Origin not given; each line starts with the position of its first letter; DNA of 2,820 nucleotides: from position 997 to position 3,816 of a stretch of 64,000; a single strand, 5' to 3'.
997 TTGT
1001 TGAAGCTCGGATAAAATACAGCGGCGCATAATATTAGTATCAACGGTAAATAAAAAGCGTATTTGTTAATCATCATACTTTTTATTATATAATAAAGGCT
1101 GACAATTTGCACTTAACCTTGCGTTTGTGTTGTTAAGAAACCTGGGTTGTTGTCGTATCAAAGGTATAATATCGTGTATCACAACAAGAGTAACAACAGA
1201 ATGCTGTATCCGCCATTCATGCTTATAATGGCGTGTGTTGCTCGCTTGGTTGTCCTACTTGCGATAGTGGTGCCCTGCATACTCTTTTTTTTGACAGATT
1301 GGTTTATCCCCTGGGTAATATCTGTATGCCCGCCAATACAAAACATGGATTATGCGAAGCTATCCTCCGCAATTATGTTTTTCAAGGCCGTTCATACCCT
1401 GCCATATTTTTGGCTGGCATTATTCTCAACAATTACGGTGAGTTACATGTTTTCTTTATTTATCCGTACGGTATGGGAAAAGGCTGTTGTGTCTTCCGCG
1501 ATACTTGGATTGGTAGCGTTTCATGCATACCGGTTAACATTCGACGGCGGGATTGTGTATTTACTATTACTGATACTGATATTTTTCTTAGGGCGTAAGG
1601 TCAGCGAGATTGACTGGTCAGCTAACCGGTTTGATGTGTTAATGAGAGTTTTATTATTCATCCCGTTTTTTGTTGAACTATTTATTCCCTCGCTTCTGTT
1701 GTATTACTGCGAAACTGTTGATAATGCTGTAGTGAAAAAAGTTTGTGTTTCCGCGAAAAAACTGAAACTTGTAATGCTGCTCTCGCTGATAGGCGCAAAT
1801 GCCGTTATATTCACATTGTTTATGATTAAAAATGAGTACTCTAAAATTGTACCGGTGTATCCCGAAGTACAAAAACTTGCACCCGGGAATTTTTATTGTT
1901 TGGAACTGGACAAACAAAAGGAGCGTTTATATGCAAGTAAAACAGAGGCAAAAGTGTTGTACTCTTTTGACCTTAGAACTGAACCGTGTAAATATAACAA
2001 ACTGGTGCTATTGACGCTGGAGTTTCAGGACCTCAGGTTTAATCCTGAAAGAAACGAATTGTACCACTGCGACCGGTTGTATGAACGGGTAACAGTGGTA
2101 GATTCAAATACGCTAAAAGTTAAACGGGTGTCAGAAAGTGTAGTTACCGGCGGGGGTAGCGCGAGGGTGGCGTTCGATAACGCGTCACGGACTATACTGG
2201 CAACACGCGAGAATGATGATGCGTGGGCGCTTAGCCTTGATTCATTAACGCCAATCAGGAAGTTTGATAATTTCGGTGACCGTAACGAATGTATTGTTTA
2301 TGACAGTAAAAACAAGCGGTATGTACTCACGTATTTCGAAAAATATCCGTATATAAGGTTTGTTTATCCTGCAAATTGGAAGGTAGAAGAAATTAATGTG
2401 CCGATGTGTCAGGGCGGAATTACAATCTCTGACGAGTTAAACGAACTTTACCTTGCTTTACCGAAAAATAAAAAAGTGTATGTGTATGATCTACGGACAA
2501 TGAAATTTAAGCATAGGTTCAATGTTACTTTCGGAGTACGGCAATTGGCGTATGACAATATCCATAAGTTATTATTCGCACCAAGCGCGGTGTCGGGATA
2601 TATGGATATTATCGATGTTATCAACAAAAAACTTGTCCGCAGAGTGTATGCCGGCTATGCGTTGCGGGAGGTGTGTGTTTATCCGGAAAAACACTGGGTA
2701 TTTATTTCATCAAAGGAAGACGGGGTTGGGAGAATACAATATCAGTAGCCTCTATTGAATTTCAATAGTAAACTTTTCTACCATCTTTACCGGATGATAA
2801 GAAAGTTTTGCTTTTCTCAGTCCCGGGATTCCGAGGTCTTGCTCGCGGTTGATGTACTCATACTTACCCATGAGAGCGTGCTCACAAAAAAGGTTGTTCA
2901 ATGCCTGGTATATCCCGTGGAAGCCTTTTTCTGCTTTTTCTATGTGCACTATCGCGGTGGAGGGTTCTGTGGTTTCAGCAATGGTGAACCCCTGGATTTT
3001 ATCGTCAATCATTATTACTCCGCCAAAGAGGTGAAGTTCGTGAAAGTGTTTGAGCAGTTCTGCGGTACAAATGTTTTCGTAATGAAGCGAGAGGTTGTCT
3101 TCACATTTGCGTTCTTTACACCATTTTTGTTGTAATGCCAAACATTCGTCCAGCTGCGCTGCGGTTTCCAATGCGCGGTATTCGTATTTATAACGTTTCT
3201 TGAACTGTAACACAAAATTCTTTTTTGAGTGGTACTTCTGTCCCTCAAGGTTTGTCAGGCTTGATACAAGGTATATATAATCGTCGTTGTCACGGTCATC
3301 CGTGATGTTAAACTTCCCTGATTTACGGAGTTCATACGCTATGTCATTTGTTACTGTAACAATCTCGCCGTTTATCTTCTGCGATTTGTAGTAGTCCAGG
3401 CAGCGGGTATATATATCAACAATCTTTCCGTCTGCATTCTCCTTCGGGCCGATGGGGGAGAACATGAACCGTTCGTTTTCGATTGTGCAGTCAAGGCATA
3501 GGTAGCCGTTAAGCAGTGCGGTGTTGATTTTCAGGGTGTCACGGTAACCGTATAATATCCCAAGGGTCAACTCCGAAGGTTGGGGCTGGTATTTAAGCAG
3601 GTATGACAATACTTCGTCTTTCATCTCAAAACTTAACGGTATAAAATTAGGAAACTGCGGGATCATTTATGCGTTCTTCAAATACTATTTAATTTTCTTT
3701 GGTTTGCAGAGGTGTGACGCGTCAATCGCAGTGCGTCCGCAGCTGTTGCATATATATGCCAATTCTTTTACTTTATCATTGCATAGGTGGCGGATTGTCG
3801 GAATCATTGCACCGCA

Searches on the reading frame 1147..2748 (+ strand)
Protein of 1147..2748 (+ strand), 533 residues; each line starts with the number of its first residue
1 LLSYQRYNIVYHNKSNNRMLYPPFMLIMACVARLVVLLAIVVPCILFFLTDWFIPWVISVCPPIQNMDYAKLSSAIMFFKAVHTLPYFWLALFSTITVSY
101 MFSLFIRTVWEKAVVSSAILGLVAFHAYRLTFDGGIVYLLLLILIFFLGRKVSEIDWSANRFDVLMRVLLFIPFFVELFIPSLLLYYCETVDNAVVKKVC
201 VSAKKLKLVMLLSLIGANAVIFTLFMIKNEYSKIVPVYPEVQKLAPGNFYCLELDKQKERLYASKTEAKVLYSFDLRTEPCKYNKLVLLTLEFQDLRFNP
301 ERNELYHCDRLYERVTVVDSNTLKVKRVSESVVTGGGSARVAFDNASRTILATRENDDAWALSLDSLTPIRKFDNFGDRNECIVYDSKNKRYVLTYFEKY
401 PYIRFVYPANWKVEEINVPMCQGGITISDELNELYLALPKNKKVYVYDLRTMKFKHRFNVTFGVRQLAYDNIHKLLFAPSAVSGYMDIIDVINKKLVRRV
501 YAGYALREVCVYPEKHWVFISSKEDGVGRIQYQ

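Call 12: search_protein_families(library=ncbifam, proteins=[window:1147-2748:+], max_evalue=0.00001)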
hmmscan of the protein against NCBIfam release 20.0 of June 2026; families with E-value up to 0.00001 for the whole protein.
window:1147-2748:+ (533 aa): 2 families
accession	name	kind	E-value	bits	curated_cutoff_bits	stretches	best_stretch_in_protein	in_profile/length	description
TIGR03866.1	PQQ_ABC_repeats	subfamily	5.8e-08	32.2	287.3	1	422-504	218-301/310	PQQ-dependent catabolism-associated beta-propeller protein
NF052280.1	7_blade_YncE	equivalog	1.5e-06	27.3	400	0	248-328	217-294/338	7-bladed beta-propeller protein YncE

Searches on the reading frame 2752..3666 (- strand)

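Call 12: search_protein_families(library=ncbifam, proteins=[window:2752-3666:-], max_evalue=0.00001)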
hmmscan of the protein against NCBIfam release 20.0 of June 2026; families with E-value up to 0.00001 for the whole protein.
window:2752-3666:- (304 aa): 0 families

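Call 55: search_protein_families(library=pfam, proteins=[window:2752-3666:-], max_evalue=0.001)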
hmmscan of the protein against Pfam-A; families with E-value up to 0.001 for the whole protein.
window:2752-3666:- (304 aa): 1 family
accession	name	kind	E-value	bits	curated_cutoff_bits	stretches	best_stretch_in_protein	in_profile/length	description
PF09924.15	LPG_synthase_C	-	5.6e-45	154.1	27.5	1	26-301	4-297/298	Phosphatidylglycerol lysyltransferase, C-terminal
